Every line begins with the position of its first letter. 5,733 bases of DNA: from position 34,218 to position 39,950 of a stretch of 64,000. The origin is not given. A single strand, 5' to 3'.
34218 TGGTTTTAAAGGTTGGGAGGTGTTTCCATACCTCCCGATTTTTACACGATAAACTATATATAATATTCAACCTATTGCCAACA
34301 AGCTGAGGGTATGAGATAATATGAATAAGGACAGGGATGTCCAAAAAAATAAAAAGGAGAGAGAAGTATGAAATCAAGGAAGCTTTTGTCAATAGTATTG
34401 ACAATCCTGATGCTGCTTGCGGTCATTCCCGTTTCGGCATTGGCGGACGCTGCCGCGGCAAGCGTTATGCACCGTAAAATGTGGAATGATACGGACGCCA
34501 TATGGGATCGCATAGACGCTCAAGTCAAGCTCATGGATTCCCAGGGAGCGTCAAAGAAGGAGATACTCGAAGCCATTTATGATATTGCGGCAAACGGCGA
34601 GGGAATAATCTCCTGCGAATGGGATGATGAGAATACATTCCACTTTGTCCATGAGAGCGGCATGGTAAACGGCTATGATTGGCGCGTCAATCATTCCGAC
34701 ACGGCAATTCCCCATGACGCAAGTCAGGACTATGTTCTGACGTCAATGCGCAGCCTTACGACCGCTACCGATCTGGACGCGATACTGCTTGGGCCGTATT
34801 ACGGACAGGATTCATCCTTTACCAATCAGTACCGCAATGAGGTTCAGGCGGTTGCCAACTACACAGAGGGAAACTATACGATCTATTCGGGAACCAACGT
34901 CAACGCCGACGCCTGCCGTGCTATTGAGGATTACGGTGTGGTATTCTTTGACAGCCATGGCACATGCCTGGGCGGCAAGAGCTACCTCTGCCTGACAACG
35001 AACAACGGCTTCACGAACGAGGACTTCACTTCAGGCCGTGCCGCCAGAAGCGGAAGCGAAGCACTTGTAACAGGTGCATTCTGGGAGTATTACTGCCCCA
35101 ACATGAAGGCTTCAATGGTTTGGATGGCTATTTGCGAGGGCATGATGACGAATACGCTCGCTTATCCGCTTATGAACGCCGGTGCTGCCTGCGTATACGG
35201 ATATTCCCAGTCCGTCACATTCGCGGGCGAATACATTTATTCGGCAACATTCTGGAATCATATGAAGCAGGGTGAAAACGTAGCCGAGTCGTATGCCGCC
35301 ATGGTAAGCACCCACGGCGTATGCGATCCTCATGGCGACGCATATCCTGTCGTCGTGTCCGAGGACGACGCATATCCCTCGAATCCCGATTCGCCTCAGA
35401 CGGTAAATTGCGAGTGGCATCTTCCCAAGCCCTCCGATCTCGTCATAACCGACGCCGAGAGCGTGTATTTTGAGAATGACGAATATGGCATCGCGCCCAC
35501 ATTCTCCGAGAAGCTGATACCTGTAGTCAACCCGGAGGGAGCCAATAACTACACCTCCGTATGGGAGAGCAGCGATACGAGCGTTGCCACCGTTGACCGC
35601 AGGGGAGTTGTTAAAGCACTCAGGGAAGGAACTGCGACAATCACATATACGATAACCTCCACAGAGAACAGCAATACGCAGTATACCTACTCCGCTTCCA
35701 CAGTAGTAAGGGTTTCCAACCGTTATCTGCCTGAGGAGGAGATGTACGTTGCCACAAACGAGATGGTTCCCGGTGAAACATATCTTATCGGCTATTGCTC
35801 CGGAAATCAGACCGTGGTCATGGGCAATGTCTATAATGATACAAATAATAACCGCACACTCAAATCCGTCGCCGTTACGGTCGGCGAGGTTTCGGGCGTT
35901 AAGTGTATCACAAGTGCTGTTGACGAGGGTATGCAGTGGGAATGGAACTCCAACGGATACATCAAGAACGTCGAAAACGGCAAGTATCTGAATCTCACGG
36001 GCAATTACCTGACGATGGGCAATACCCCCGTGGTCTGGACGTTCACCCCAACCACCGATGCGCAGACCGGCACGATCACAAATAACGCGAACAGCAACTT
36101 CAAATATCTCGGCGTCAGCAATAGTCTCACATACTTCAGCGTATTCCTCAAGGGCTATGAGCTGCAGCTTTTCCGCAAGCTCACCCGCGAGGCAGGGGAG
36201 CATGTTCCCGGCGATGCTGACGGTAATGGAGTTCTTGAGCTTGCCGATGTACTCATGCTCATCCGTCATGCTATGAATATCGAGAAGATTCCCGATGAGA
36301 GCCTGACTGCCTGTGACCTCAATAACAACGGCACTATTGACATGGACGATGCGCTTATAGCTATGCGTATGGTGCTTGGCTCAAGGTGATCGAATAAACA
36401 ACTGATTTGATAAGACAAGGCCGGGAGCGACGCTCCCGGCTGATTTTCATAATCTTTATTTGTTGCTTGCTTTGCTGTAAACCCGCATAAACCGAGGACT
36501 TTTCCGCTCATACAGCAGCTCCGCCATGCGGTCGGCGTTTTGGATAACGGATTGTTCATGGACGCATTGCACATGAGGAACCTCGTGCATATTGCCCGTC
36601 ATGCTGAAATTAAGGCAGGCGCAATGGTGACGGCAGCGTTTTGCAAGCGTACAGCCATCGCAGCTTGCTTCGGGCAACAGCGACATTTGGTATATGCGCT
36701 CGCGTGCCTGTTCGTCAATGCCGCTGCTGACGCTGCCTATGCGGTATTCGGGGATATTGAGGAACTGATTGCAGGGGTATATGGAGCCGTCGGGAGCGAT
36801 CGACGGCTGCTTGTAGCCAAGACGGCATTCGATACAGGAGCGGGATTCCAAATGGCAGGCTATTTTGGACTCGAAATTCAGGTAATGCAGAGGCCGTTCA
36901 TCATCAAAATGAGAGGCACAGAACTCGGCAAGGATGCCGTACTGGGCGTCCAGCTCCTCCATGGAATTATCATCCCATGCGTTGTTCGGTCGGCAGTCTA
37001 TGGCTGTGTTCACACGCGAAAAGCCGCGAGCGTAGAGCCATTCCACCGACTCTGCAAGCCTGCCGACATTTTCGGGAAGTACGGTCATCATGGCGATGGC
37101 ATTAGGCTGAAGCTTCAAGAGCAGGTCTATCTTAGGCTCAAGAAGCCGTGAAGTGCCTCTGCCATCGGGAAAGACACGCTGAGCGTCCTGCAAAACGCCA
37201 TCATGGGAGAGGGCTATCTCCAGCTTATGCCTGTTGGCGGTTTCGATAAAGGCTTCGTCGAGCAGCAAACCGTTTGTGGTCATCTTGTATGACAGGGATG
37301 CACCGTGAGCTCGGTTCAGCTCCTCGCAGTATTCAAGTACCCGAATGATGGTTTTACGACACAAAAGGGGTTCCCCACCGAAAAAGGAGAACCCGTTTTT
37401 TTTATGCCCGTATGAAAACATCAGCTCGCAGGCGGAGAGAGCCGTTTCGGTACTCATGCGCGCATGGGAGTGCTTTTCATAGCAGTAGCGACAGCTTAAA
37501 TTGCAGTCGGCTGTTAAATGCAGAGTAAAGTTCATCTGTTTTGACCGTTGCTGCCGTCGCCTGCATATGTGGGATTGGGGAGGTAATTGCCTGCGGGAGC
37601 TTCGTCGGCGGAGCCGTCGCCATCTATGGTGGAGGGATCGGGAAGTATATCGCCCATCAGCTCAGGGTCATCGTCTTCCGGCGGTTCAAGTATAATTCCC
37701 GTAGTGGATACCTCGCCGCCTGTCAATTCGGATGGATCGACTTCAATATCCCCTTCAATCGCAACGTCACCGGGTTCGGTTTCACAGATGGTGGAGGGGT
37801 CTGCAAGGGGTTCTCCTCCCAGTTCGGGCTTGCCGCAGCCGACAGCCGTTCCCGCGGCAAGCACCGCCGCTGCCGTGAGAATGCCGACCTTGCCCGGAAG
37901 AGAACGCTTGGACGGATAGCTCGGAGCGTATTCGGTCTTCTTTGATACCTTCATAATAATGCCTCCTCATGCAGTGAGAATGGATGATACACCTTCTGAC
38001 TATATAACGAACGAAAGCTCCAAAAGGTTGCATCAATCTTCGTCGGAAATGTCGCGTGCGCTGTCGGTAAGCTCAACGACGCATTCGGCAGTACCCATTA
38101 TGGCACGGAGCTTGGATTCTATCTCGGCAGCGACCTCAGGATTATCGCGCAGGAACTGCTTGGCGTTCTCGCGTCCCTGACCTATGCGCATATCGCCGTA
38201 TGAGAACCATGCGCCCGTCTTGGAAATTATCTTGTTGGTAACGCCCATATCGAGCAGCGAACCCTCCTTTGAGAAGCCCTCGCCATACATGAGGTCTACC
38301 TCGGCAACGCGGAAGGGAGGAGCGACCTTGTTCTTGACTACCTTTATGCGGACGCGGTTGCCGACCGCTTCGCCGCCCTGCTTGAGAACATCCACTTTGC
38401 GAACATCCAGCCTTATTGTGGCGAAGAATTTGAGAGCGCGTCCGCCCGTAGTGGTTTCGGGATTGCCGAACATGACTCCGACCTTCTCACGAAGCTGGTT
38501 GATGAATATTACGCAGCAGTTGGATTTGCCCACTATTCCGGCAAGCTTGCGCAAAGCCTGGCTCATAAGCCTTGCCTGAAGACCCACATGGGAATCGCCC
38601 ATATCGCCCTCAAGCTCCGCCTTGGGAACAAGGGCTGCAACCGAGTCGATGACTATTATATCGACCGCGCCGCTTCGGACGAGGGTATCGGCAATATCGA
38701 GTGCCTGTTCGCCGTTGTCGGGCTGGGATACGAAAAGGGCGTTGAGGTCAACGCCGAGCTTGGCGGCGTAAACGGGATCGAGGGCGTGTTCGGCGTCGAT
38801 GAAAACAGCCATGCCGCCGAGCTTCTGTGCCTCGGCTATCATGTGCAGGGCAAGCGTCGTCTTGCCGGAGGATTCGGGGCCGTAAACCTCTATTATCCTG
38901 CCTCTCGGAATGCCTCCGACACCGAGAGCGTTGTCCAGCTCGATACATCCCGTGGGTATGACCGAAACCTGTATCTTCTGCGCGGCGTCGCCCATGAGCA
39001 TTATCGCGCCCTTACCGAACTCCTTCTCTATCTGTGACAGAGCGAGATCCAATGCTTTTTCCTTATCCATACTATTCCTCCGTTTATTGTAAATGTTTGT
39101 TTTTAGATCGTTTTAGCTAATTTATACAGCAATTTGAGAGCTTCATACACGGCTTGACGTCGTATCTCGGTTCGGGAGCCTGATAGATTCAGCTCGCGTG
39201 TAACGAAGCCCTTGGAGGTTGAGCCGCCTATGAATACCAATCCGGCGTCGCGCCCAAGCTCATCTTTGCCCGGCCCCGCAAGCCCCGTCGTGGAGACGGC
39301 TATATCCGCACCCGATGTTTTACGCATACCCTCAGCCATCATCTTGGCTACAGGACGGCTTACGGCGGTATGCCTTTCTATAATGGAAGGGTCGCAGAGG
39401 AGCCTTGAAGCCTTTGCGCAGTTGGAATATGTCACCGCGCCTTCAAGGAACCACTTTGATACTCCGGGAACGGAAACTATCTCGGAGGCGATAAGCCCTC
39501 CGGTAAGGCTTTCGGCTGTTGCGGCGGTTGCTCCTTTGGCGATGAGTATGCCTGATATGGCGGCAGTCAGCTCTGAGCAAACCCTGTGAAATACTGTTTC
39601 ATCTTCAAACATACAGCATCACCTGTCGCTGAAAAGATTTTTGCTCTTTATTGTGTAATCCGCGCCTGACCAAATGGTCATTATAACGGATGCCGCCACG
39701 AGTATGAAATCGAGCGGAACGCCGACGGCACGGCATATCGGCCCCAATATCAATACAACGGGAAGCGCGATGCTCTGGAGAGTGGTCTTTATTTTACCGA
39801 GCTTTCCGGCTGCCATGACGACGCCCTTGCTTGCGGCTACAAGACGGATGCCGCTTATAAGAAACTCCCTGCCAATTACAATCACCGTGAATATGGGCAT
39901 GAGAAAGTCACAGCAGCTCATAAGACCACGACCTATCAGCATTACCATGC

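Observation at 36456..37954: Radical SAM/SPASM enzyme translationally coupled to an acidic, lipobox-bearing repeat protein, directly downstream of recA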

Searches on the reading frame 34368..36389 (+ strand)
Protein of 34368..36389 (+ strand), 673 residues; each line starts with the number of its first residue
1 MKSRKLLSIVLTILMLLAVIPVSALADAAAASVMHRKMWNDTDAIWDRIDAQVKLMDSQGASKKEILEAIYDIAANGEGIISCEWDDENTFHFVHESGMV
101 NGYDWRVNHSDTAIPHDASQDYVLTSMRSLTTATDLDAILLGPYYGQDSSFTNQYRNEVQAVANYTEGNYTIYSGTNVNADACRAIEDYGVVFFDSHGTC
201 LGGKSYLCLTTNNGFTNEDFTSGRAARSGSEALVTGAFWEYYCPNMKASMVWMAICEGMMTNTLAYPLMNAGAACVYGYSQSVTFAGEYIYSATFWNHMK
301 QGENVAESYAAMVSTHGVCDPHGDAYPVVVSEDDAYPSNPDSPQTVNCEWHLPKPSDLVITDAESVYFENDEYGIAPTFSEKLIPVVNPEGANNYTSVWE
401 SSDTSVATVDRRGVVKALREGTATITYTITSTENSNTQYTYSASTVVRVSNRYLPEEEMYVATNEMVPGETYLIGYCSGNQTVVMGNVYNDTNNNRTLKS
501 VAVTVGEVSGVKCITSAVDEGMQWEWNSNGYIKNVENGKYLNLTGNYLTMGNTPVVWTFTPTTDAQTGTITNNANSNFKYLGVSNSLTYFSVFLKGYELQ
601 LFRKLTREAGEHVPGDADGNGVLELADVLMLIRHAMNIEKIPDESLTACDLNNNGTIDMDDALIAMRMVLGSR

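Call 72: search_protein_families(library=ncbifam, proteins=[window:34368-36389:+], max_evalue=0.001)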
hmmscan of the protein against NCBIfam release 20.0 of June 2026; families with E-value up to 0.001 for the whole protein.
window:34368-36389:+ (673 aa): 0 families

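Call 90: search_protein_families(library=pfam, proteins=[window:34368-36389:+], max_evalue=0.01)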
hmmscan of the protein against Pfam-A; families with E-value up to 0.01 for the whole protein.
window:34368-36389:+ (673 aa): 3 families
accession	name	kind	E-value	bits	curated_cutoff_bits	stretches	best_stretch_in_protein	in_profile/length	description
PF02368.24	Big_2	-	1.2e-08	35.2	22.8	1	385-431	24-70/79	Bacterial Ig-like domain (group 2)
PF00404.24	Dockerin_1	-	2.6e-08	34.4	22.9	1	614-669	1-56/57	Dockerin type I domain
PF25354.1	Ig_NUP210_16th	-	0.00018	21.4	27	1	385-432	21-66/72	NUP210-like, Ig-like domain 16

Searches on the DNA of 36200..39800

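Call 87: search_rna_families(source=window, start=36200, end=39800, threshold=evalue, max_evalue=1)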
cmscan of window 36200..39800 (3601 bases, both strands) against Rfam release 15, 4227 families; matches with E-value up to 1: 2.
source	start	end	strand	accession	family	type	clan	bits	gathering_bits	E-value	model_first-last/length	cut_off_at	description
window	39476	39502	-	RF01785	blv_FSE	Cis-reg; frameshift_element;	-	20.8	34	0.98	1-27/27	no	ribosomal frameshift site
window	37636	37678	-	RF01305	sR51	Gene; snRNA; snoRNA; CD-box;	-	20.1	38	0.65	1-56/56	no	Small nucleolar RNA sR51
